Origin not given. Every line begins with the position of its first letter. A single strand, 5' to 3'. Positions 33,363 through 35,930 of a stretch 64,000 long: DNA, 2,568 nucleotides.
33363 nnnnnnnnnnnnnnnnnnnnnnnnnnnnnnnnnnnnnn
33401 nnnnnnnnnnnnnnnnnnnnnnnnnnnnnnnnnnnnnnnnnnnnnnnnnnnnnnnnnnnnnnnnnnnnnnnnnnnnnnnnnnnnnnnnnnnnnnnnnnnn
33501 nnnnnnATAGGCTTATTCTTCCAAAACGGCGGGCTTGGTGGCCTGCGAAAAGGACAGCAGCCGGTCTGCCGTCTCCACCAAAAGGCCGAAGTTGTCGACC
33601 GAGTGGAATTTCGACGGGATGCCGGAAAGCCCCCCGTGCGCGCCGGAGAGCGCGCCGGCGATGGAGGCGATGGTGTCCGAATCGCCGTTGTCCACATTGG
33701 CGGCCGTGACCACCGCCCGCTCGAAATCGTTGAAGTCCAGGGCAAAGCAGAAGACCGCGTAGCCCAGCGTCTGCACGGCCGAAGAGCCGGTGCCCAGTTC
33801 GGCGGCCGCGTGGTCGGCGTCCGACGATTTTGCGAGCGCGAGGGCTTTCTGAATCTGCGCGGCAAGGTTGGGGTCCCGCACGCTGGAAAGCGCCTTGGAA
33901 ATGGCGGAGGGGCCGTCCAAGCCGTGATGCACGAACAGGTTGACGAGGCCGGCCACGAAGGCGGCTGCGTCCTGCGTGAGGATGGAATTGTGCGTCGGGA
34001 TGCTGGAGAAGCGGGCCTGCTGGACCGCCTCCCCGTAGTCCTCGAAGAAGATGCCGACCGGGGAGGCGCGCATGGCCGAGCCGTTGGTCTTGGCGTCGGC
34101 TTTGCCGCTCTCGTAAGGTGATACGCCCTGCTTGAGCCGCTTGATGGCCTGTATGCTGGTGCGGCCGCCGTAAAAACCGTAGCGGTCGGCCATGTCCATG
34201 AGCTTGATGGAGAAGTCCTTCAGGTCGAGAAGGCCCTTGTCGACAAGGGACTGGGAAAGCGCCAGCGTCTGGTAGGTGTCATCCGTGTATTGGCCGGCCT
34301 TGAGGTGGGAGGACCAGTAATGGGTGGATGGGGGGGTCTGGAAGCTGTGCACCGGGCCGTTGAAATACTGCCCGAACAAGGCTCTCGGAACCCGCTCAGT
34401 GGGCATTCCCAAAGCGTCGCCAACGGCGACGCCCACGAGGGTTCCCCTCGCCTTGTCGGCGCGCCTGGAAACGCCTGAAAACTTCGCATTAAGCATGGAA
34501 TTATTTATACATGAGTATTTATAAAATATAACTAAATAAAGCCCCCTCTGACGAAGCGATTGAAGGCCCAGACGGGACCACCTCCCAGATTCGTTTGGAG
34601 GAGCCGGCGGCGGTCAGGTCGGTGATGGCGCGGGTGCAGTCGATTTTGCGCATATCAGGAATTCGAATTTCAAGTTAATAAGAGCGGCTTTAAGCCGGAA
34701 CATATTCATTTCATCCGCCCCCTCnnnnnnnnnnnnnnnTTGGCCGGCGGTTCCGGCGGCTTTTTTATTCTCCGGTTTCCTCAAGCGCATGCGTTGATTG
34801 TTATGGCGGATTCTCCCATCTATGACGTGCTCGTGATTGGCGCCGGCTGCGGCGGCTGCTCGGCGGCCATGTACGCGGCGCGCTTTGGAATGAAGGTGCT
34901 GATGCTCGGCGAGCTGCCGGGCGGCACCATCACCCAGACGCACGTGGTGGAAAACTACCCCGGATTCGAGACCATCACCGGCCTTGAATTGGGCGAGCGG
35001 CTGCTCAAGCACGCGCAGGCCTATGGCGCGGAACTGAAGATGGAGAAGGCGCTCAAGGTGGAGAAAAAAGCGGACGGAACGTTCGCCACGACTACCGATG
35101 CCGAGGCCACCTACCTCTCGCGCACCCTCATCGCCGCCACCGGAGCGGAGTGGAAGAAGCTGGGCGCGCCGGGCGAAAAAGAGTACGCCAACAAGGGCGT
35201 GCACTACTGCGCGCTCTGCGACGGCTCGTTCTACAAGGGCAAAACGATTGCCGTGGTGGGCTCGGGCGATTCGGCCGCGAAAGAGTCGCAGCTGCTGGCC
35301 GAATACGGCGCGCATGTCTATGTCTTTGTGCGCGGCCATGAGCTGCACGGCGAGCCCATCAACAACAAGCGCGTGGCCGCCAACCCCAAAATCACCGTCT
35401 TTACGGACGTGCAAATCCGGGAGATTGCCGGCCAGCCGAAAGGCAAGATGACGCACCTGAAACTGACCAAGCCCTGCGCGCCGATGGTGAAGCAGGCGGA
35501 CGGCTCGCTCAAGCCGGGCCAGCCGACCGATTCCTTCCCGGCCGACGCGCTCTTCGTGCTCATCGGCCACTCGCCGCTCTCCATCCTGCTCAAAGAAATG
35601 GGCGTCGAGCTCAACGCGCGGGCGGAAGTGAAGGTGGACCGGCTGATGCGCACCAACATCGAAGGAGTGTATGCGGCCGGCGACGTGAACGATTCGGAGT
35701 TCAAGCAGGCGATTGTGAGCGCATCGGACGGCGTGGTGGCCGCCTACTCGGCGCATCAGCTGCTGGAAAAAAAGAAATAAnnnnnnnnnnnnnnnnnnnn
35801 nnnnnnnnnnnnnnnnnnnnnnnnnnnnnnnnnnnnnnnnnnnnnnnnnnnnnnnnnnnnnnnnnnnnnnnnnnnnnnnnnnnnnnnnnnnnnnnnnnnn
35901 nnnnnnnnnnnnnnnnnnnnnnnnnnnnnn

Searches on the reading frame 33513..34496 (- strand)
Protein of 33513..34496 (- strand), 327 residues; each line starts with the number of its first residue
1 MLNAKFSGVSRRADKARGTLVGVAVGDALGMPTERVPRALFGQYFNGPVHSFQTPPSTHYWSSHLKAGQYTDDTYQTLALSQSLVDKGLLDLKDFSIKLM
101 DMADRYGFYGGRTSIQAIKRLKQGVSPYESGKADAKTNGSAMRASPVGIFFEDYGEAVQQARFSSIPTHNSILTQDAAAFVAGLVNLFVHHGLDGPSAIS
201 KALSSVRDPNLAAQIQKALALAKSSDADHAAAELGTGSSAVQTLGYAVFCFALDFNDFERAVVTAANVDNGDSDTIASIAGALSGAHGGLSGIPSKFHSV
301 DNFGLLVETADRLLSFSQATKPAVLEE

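Call 82: search_protein_families(library=pfam, proteins=[window:33513-34496:-], max_evalue=0.0001)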
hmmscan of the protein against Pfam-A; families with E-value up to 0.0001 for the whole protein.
window:33513-34496:- (327 aa): 1 family
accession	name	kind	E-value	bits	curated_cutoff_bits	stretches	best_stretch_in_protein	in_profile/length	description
PF03747.19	ADP_ribosyl_GH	-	1.3e-61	209.2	26.2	1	18-295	1-286/287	ADP-ribosylglycohydrolase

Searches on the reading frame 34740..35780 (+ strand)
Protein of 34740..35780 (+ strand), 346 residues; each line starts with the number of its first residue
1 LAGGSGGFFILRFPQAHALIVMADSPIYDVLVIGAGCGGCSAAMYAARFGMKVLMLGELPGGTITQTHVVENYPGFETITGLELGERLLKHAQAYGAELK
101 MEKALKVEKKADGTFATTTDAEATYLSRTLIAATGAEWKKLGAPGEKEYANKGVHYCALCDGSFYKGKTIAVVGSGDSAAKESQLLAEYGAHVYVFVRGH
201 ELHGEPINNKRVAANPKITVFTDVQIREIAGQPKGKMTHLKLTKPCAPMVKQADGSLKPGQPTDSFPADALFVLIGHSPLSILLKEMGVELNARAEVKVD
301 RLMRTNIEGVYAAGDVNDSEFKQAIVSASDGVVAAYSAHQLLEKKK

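Call 82: search_protein_families(library=pfam, proteins=[window:34740-35780:+], max_evalue=0.0001)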
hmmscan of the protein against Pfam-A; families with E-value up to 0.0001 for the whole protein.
window:34740-35780:+ (346 aa): 9 families
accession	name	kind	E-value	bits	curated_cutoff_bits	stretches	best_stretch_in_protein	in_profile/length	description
PF07992.20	Pyr_redox_2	-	1.4e-43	149.8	26.1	1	28-331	1-291/291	Pyridine nucleotide-disulphide oxidoreductase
PF13738.12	Pyr_redox_3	-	3.5e-15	56.5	30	1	102-314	102-305/305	Pyridine nucleotide-disulphide oxidoreductase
PF00070.33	Pyr_redox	-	1.1e-11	45.5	22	1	170-243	2-80/82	Pyridine nucleotide-disulphide oxidoreductase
PF01134.28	GIDA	-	1.9e-07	30.9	22.1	1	29-64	1-29/391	Glucose inhibited division protein A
PF03486.20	HI0933_like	-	2.2e-07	31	50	0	86-318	113-221/244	HI0933-like protein Rossmann domain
PF01266.30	DAO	-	4.3e-07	30.2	27.9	0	29-57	1-29/353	FAD dependent oxidoreductase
PF00890.30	FAD_binding_2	-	4.3e-07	29.9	20.4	0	29-56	1-28/414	FAD binding domain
PF12831.13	FAD_oxidored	-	2.4e-05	24.3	27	1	29-69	1-43/416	FAD dependent oxidoreductase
PF01494.25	FAD_binding_3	-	6.6e-05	22.7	22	0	28-132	2-108/349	FAD binding domain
